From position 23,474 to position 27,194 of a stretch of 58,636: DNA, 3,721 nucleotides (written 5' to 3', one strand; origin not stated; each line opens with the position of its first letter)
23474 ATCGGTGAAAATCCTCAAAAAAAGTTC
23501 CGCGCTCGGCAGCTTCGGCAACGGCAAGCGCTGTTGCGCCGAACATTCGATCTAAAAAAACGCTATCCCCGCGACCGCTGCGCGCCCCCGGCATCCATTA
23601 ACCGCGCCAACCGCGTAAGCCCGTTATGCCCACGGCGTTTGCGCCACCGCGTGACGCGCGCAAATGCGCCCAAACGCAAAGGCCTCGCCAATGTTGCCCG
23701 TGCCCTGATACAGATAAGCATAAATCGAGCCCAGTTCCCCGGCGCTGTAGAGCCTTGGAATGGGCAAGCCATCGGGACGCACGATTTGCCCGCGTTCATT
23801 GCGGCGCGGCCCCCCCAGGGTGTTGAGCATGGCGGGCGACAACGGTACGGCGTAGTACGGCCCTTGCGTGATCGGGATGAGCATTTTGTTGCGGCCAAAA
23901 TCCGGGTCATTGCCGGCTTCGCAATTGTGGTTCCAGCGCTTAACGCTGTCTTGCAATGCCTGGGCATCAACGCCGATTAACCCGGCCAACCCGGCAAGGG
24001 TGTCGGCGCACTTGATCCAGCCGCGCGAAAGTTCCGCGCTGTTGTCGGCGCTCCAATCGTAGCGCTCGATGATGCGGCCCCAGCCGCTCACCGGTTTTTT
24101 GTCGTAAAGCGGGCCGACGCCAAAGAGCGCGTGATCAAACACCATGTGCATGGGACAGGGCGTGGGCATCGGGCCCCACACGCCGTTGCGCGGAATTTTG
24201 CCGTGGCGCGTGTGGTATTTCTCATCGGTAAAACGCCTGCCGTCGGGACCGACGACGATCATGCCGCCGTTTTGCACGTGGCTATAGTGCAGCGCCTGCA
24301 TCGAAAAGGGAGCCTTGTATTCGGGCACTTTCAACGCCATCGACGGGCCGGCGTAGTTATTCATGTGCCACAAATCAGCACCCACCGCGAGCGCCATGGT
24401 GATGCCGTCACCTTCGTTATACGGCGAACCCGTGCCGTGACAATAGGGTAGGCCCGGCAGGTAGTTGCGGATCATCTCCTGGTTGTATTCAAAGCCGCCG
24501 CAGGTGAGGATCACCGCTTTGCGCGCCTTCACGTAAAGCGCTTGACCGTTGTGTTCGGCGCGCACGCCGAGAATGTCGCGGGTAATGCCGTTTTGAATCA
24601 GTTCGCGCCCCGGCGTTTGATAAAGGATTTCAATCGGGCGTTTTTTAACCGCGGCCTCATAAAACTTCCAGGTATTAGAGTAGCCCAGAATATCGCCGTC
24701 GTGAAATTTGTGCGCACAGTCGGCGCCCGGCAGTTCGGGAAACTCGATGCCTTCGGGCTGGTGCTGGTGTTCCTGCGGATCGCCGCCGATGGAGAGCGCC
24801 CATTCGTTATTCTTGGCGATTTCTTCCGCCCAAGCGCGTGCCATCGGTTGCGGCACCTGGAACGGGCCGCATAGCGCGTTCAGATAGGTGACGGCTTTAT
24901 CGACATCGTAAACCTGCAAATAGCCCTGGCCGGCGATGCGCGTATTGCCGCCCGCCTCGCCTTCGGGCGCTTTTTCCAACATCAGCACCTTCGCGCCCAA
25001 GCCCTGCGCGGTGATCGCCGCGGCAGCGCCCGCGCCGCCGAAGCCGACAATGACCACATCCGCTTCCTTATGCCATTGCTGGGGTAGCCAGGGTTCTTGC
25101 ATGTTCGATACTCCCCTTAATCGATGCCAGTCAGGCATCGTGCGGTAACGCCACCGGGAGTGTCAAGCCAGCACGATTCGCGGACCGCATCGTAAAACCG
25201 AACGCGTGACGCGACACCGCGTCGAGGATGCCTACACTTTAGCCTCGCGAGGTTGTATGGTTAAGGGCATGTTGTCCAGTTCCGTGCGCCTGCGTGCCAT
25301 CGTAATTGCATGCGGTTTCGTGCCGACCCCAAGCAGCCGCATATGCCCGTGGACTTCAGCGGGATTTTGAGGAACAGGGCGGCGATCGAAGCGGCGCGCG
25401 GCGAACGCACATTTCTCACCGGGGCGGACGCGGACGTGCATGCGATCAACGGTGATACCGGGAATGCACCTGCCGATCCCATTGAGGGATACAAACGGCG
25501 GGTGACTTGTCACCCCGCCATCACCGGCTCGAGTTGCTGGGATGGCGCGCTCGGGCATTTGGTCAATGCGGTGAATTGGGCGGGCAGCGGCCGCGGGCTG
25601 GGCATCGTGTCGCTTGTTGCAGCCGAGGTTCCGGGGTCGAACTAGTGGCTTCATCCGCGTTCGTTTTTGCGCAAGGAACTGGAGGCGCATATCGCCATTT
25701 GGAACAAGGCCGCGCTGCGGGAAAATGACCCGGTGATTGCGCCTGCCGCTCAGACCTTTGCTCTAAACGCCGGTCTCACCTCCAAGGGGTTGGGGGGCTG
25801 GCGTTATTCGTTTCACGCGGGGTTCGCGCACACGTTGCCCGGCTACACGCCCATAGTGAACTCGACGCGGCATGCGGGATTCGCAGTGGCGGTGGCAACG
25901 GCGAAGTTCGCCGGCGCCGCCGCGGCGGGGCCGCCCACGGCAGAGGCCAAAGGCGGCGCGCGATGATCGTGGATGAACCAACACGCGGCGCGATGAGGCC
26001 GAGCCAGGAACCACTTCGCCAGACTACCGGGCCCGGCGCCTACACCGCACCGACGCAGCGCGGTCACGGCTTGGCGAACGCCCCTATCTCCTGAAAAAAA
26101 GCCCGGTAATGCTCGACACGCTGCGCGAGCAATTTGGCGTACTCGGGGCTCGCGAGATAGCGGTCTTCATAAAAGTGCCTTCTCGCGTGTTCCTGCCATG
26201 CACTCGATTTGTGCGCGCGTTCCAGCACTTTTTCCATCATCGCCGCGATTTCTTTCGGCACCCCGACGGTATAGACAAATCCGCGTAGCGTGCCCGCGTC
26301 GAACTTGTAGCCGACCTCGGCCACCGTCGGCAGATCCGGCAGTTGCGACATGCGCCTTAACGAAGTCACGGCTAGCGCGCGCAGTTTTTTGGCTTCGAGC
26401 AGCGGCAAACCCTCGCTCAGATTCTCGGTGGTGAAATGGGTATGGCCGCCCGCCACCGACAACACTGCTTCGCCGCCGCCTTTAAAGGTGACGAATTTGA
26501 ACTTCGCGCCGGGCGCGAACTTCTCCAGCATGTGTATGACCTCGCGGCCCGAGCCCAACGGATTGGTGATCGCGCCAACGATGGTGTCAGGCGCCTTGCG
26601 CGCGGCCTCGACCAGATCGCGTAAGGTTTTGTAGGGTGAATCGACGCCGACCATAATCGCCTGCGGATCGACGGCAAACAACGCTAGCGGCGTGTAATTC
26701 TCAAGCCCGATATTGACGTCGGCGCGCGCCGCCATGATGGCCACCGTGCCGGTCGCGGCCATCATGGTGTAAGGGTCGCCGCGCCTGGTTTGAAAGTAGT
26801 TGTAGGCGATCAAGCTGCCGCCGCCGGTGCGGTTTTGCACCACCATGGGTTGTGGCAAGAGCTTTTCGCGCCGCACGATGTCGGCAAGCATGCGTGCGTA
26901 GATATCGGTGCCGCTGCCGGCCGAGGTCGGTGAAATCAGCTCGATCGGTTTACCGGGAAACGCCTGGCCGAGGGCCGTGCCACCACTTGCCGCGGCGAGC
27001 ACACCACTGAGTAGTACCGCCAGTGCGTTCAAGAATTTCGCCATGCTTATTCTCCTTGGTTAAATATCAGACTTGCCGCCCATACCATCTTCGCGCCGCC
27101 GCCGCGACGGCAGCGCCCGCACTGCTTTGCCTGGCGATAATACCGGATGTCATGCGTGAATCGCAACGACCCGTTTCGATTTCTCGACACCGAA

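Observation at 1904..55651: Recurrent ~33-bp AT-rich element (at least 12 copies in 58 kb) with an IHF-like core, placed at gene boundaries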

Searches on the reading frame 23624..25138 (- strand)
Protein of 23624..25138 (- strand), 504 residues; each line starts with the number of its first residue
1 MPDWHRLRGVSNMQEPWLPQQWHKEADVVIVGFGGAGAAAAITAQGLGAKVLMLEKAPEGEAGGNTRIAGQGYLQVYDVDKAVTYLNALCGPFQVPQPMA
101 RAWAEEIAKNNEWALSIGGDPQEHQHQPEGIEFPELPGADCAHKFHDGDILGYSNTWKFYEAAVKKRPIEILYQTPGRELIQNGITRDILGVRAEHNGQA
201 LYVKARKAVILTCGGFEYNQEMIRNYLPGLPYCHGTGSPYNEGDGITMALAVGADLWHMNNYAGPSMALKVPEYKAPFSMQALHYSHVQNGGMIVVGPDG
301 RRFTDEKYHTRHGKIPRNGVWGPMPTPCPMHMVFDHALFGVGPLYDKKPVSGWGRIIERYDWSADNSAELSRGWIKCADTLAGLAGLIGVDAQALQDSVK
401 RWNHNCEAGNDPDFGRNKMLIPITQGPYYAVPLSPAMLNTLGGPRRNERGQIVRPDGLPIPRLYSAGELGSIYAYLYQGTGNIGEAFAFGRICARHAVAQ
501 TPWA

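Call 62: search_protein_families(library=pfam, proteins=[window:23624-25138:-], max_evalue=0.00001)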
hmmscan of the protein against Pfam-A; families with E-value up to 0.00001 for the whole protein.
window:23624-25138:- (504 aa): 3 families
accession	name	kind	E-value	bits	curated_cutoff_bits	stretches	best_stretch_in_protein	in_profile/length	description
PF00890.30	FAD_binding_2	-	5e-42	145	20.4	1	27-482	1-412/414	FAD binding domain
PF12831.13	FAD_oxidored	-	6e-07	29.5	27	1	27-195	1-127/416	FAD dependent oxidoreductase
PF01266.30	DAO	-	6.1e-06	26.4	27.9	0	27-216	1-205/353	FAD dependent oxidoreductase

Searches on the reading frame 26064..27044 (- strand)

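Call 62: search_protein_families(library=pfam, proteins=[window:26064-27044:-], max_evalue=0.00001)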
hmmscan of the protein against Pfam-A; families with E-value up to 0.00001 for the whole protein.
window:26064-27044:- (326 aa): 1 family
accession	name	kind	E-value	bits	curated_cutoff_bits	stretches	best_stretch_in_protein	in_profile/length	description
PF03401.19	TctC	-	3.3e-31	109.3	27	1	51-321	3-273/274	Tripartite tricarboxylate transporter family receptor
